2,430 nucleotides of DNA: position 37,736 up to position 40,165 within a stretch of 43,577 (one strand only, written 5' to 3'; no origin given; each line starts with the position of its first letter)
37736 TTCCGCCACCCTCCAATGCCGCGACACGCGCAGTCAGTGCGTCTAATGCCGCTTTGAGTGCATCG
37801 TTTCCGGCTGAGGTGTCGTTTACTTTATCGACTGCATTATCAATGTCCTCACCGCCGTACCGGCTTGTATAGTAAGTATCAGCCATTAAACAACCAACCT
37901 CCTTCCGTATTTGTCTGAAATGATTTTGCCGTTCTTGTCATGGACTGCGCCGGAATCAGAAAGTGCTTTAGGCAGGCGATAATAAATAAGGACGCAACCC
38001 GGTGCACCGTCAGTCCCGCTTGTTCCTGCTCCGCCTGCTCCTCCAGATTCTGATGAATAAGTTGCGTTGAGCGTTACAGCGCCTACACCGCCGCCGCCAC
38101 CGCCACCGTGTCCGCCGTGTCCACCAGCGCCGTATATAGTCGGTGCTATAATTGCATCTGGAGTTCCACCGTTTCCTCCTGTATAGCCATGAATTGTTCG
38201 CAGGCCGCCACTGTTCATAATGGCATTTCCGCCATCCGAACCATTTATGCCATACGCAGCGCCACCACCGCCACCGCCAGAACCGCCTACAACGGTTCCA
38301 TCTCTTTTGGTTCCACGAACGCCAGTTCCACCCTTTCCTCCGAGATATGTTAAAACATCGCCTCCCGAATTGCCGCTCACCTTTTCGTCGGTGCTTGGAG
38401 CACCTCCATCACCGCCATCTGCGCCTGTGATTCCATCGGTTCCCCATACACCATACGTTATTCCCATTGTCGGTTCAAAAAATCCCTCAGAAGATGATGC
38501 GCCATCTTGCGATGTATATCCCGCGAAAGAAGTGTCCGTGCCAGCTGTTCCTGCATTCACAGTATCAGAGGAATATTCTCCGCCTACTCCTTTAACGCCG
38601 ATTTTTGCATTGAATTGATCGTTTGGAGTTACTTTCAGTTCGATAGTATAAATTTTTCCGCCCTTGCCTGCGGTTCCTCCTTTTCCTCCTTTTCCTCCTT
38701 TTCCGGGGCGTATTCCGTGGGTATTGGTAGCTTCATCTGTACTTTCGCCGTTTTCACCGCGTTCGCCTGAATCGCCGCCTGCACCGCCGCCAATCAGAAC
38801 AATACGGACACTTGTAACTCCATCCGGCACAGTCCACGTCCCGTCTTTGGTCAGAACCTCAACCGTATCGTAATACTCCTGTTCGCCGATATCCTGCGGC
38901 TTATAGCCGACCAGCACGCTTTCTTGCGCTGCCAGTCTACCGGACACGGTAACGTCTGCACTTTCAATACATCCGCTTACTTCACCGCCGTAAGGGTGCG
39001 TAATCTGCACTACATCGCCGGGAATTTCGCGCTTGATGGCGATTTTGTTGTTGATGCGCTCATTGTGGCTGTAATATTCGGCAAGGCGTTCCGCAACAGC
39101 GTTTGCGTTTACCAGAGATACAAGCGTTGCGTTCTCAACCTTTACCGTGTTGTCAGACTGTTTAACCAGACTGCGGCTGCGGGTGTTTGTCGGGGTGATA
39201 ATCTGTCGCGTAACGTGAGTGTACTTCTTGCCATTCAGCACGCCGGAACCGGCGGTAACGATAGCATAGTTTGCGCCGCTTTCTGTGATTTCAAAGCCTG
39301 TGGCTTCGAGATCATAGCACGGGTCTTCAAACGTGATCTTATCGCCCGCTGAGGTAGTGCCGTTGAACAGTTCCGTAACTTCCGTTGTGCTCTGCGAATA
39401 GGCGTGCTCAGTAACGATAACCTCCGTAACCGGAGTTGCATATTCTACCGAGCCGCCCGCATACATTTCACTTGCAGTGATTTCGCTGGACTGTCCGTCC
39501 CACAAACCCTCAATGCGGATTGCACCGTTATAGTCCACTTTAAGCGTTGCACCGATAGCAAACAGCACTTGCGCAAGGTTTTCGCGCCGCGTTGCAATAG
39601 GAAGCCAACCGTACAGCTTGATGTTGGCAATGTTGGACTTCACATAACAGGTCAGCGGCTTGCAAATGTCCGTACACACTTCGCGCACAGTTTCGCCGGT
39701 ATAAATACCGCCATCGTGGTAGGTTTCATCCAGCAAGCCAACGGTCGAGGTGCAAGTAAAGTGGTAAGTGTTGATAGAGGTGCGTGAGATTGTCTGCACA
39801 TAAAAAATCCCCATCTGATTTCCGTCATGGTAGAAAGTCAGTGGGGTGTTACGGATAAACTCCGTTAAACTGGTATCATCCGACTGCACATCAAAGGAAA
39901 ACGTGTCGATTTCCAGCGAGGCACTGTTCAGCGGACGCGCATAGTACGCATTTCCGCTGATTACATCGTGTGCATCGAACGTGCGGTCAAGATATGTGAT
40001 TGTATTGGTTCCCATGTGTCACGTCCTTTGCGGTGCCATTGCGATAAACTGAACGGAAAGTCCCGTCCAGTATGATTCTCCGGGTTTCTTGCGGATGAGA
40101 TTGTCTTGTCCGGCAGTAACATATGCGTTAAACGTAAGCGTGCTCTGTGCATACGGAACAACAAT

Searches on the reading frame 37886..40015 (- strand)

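Call 85: search_protein_families(library=phrogs, proteins=[window:37886-40015:-], max_evalue=0.00001)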
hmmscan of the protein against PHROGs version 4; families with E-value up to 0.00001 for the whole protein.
window:37886-40015:- (709 aa): 2 families
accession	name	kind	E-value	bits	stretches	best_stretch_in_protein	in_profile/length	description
phrog_32744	-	unknown function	5.2e-170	568.5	1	3-709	5-748/748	-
phrog_13879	-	unknown function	1.4e-20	74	1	67-366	271-542/571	-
